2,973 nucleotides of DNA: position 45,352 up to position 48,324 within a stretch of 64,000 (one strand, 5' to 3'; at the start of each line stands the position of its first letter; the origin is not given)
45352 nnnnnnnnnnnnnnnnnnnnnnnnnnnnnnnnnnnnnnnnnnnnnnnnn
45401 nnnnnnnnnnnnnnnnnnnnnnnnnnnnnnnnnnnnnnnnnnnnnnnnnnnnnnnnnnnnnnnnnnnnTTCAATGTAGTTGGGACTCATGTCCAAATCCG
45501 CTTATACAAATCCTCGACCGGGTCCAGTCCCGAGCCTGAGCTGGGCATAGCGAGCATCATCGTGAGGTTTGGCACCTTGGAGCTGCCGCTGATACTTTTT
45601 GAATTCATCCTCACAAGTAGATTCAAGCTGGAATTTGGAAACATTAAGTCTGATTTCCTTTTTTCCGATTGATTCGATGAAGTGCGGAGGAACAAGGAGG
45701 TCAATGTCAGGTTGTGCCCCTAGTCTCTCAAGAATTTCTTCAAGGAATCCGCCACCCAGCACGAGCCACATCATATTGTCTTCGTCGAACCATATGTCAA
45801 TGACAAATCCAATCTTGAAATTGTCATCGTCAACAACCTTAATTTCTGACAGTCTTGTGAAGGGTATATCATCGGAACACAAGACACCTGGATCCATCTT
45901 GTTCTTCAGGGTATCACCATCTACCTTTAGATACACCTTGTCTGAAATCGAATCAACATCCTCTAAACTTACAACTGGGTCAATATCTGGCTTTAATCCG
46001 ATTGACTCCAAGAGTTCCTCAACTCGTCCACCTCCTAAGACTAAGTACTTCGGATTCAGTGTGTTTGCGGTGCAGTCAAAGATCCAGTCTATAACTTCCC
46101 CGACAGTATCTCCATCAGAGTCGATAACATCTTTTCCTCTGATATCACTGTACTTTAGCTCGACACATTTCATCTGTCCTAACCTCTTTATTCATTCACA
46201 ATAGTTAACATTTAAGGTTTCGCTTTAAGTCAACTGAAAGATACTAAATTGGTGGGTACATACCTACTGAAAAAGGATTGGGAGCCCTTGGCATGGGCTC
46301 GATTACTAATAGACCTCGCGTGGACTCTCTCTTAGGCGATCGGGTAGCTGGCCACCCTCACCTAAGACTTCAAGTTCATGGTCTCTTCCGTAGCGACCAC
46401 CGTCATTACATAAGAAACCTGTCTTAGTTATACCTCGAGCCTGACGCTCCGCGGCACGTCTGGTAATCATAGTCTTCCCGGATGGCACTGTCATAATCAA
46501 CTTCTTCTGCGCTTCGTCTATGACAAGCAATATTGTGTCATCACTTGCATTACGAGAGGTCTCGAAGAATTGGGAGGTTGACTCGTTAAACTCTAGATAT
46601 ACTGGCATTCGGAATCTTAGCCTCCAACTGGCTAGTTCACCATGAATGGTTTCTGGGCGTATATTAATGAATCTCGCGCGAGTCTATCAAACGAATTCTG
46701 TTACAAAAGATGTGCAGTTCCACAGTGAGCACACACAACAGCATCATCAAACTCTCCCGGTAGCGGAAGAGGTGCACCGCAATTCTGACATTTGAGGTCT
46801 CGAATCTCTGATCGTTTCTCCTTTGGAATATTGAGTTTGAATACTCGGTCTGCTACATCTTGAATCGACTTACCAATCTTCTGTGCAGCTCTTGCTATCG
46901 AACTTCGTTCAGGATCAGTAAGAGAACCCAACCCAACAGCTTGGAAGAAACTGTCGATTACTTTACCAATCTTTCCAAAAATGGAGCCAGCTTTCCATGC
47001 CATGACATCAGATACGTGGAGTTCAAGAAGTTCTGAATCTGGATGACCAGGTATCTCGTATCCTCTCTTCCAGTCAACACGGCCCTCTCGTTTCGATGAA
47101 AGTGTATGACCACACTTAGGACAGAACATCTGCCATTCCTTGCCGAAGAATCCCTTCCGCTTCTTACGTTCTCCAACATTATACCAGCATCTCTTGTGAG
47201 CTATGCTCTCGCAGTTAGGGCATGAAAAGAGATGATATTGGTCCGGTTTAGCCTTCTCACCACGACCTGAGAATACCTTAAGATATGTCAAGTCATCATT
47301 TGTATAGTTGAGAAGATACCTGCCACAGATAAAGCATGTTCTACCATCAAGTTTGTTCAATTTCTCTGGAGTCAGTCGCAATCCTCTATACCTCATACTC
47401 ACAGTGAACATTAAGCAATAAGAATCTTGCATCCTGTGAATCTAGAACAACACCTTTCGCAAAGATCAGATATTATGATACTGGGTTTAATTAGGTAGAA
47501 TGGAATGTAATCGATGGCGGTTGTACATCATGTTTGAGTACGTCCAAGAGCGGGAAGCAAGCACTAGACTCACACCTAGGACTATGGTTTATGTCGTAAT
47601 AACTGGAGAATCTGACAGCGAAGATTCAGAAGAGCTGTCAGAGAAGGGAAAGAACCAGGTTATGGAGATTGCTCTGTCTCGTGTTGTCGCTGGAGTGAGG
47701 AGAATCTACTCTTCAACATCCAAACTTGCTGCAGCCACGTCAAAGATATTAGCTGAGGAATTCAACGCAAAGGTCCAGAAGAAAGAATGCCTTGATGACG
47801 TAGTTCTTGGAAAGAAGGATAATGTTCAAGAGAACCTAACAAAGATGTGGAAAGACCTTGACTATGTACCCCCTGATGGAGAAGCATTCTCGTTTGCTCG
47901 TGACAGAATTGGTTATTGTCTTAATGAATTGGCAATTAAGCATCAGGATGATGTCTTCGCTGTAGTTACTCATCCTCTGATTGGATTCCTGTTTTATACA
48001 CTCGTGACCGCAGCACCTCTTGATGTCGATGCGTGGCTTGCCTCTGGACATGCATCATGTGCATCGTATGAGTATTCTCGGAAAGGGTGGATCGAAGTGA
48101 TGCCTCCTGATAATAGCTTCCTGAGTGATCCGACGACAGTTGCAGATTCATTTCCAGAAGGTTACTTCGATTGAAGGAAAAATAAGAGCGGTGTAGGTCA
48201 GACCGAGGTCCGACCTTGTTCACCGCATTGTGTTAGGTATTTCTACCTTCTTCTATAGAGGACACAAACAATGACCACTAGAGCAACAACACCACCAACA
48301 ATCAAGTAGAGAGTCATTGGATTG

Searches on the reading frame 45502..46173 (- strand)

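Call 96: search_protein_families(library=pfam, proteins=[window:45502-46173:-], max_evalue=0.001)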
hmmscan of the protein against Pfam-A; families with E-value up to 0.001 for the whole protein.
window:45502-46173:- (223 aa): 1 family
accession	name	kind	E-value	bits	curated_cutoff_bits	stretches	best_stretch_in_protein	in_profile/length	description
PF05239.21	PRC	-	2.1e-12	47.3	21.2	2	5-88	3-77/78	PRC-barrel domain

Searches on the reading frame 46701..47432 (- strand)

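Call 96: search_protein_families(library=pfam, proteins=[window:46701-47432:-], max_evalue=0.001)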
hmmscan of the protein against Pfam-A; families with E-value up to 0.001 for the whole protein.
window:46701-47432:- (243 aa): 3 families
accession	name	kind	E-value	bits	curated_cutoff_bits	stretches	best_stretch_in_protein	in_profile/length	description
PF14446.12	Prok-RING_1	-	1.7e-05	25.1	29.1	0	213-241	5-30/54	Prokaryotic RING finger family 1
PF12773.13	DZR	-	4.3e-05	24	27.3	0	214-239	14-32/45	Double zinc ribbon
PF13248.11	Zn_ribbon_3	-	0.00019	21.2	27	0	229-239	14-24/26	zinc-ribbon domain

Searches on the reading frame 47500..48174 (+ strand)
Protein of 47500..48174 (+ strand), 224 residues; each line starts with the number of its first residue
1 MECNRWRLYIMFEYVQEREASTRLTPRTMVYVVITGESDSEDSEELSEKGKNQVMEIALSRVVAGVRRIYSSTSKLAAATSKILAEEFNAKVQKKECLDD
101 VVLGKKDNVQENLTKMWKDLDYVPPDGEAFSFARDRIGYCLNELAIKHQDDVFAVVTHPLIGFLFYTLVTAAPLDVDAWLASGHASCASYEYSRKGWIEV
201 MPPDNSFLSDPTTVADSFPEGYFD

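Call 96: search_protein_families(library=pfam, proteins=[window:47500-48174:+], max_evalue=0.001)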
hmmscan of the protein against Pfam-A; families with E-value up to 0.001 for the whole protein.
window:47500-48174:+ (224 aa): 1 family
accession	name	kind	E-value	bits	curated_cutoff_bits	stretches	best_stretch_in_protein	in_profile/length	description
PF00300.27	His_Phos_1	-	1.4e-13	51.4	21.7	1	44-198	24-187/194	Histidine phosphatase superfamily (branch 1)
